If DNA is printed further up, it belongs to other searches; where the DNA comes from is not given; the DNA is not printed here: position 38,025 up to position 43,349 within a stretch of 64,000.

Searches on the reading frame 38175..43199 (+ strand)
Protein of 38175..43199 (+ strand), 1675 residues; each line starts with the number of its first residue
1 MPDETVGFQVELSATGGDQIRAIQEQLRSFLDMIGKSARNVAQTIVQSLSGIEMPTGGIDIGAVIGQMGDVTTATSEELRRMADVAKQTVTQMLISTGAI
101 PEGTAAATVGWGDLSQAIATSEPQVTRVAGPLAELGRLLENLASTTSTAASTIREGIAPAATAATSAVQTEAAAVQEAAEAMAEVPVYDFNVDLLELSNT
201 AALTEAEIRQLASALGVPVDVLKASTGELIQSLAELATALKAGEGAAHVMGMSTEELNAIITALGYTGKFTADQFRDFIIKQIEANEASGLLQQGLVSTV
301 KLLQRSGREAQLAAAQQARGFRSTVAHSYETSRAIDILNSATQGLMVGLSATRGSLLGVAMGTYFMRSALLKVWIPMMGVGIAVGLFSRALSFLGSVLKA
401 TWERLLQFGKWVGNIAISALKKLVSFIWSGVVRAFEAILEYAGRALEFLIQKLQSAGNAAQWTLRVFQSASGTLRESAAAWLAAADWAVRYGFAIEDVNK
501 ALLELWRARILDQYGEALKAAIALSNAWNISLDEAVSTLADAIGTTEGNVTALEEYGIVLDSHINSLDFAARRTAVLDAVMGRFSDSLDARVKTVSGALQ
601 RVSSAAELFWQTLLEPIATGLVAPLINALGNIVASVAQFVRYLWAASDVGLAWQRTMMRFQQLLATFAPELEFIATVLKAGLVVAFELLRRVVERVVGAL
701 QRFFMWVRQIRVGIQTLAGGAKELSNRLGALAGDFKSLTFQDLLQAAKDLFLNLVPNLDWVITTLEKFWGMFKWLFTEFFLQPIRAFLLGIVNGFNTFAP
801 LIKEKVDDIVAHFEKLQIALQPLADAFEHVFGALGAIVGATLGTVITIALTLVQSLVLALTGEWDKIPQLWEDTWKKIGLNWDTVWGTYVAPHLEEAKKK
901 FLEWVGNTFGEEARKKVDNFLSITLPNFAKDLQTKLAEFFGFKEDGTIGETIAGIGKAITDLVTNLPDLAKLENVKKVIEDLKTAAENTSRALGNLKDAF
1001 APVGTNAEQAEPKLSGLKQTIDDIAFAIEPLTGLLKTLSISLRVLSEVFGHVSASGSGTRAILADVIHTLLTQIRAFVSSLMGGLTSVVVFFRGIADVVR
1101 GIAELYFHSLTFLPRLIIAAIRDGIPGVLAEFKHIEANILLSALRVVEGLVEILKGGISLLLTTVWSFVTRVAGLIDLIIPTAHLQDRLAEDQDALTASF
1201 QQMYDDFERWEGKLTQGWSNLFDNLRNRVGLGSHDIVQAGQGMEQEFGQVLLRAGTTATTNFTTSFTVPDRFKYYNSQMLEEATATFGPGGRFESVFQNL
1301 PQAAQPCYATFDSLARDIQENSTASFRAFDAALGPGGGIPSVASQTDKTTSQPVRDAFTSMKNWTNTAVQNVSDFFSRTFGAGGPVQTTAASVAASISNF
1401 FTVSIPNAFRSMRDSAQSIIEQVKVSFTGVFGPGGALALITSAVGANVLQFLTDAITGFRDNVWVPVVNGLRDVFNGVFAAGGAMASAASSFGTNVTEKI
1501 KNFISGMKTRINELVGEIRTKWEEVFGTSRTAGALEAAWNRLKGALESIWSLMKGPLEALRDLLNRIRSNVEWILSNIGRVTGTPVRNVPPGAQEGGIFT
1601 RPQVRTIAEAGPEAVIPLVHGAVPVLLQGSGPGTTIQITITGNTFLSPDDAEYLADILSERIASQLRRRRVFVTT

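Call 36: search_protein_families(library=phrogs, proteins=[window:38175-43199:+], max_evalue=0.001)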
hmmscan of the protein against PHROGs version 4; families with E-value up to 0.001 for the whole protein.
window:38175-43199:+ (1675 aa): 6 families
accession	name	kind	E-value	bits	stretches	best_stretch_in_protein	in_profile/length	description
phrog_1272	-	tail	6.5e-23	81.5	2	615-1263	592-1076/1606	tail length tape measure protein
phrog_58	-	tail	3.5e-21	76.3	2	1197-1584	502-895/1544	tail length tape measure protein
phrog_167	-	tail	3.8e-20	72.3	1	17-1579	165-1011/1555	tail length tape measure protein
phrog_305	-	tail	4.5e-15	56.4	2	952-1431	255-643/1001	tail length tape measure protein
phrog_1204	-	tail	3.7e-08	32.7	2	537-1171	446-922/1483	tail protein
phrog_4070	-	tail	5.4e-08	32.4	0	1342-1432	287-370/989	tail length tape measure protein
